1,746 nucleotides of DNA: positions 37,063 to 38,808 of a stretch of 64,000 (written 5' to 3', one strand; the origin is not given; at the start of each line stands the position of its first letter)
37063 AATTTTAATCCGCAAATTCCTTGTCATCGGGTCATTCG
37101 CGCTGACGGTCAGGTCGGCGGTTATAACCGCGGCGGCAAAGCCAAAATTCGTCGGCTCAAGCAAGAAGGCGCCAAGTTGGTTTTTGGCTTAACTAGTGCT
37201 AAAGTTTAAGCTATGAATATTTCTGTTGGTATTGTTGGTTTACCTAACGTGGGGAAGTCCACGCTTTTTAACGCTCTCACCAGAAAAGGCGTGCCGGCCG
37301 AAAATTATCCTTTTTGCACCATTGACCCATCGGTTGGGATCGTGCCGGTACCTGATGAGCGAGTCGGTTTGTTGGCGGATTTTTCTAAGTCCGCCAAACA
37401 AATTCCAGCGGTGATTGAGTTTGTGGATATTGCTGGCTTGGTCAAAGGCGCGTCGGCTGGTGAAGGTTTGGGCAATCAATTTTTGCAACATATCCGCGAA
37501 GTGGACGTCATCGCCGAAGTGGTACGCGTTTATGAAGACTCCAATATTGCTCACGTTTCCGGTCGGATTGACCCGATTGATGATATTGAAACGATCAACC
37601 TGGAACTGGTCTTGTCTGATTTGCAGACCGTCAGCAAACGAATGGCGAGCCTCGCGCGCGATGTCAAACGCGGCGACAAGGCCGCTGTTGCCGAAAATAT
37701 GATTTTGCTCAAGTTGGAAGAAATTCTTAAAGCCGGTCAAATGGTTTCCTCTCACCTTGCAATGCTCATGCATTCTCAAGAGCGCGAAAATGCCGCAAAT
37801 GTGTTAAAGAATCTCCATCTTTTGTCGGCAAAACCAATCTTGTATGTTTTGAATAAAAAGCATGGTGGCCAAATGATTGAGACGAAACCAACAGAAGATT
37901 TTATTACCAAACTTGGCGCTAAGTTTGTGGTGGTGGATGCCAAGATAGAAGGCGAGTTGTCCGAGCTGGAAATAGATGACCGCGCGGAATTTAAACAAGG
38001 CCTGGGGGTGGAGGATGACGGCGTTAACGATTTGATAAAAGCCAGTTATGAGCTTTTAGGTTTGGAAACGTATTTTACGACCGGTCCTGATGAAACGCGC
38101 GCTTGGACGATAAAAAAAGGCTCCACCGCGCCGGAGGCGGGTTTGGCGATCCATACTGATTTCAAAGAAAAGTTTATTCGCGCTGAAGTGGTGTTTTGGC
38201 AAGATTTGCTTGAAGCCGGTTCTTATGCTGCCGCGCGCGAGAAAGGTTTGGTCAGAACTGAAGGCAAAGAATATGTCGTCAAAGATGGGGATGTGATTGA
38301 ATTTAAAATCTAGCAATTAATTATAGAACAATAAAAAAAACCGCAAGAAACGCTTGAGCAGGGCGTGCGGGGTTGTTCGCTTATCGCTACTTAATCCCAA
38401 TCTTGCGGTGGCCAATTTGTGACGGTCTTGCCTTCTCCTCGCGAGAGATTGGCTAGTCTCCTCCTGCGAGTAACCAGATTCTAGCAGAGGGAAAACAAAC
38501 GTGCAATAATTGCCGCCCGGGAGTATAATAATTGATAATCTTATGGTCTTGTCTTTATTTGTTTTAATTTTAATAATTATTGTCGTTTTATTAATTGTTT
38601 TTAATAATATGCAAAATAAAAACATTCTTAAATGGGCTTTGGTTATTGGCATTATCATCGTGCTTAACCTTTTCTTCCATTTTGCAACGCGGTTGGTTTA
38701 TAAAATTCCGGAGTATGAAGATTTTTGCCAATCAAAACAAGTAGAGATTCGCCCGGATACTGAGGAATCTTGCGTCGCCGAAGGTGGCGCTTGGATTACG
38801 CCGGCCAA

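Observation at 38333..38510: Candidate small RNA gene on the minus strand with perfect -35/-10 spacing and U8 terminator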

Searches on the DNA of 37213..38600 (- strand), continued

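Call 102: search_with_rna_model(model_id=R2, sources=[window, L011, L012, L013, L014, L015, L016, L017, L018, L019, L020, L021, L022, L023, L024, L025, L026, L027, L028, L029, L030, L031, L032, L033, L034, L035, L036, L037, L038, L039, L040, L041, L042, L043, L044, L045, L046, L047, L048, L049, L050, L051, L052, L053, L054, L056, L068, L091, L092, L093, L094, L118, L119, L120, L122, L123, L124], max_evalue=5, show_alignments=6)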
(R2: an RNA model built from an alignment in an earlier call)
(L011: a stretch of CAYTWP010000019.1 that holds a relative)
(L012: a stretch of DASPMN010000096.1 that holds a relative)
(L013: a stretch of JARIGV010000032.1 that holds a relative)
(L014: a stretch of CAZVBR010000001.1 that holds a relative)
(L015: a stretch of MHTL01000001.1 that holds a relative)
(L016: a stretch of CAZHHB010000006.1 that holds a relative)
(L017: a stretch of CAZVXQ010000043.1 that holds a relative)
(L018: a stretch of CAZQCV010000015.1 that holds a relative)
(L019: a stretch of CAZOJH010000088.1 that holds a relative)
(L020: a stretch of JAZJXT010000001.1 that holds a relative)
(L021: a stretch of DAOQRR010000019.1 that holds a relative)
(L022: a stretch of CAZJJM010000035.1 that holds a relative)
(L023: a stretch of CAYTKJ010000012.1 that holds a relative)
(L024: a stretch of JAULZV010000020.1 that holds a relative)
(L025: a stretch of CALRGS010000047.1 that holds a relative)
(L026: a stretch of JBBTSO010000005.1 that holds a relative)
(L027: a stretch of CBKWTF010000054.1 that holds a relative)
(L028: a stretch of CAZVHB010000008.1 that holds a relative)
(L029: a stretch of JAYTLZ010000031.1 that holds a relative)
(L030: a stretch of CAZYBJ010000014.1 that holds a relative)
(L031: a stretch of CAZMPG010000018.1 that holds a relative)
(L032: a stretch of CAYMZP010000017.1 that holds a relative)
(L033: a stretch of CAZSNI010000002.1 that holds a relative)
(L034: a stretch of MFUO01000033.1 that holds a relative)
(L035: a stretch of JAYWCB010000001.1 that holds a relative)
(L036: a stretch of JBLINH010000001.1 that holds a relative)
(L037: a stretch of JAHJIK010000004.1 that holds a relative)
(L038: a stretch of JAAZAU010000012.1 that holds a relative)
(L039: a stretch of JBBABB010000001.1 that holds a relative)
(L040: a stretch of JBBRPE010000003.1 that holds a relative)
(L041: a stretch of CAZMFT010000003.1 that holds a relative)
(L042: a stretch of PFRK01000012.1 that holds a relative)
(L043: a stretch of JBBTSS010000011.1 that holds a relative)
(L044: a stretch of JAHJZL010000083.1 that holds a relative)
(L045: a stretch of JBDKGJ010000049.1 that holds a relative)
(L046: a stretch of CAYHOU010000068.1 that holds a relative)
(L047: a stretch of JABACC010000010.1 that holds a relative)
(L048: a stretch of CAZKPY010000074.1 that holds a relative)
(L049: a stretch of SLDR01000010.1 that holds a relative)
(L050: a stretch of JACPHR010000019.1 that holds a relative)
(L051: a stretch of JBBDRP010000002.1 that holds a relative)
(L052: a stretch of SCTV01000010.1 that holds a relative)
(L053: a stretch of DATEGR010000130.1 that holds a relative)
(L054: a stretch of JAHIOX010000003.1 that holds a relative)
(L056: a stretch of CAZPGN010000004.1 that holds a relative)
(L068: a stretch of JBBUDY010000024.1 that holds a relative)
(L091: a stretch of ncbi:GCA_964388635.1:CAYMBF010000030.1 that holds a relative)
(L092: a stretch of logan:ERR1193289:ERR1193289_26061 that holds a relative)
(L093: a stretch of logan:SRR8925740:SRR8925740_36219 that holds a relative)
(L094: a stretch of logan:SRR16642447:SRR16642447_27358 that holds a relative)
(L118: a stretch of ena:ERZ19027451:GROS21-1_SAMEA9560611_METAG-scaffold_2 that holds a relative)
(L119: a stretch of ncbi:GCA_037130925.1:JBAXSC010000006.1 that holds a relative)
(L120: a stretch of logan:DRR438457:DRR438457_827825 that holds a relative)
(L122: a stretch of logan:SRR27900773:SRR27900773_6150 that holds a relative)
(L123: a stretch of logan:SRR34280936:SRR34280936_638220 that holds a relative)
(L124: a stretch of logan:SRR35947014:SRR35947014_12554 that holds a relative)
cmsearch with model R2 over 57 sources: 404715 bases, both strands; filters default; matches with E-value up to 5: 5.
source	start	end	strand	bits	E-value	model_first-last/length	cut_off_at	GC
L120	5128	5213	-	101.3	1.6e-21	1-86/86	no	0.49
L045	5009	5096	-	95.7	3.9e-20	1-86/86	no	0.5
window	38335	38412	-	88.6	2e-18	1-86/86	no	0.53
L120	5130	5215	+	23.1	0.017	1-86/86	no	0.5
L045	5011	5098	+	20.7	0.066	1-86/86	no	0.51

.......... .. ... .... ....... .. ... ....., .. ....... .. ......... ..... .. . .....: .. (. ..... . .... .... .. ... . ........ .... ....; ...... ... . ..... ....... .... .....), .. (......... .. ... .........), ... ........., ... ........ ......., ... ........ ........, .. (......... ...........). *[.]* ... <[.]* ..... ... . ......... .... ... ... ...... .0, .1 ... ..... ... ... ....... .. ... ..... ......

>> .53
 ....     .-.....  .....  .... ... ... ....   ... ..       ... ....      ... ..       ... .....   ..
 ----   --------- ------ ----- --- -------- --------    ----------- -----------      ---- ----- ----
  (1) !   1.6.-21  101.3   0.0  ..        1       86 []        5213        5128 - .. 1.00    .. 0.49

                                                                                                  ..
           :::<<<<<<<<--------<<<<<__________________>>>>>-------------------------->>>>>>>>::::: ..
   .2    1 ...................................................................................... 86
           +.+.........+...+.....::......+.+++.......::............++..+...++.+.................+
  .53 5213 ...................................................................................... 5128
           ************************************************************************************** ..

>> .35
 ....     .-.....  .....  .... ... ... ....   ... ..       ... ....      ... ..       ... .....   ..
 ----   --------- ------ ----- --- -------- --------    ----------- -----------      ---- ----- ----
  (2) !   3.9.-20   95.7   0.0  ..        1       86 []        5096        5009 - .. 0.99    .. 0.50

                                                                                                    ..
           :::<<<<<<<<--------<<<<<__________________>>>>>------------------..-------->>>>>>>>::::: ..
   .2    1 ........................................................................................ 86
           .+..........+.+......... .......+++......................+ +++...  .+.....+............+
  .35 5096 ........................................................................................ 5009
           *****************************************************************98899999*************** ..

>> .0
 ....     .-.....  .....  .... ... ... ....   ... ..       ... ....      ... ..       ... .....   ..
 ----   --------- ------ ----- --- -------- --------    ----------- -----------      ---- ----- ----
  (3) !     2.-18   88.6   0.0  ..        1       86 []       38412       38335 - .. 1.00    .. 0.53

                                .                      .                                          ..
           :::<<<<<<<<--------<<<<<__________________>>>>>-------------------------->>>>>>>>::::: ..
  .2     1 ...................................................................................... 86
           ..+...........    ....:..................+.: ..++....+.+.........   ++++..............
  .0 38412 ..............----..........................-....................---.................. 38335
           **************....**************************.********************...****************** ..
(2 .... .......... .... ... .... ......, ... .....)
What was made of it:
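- On New ychF-convergent RNA family (window, L045, L120): The covariance-model scores are 88.6, 95.7 and 101.3 bits (call 102).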

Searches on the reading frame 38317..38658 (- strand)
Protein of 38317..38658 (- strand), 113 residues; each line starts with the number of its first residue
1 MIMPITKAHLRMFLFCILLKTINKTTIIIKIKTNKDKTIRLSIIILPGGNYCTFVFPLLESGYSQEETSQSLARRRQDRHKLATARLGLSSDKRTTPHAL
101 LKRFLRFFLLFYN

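Call 59: search_protein_families(library=pfam, proteins=[window:38317-38658:-], max_evalue=0.01)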
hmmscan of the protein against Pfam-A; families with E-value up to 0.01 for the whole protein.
window:38317-38658:- (113 aa): 0 families
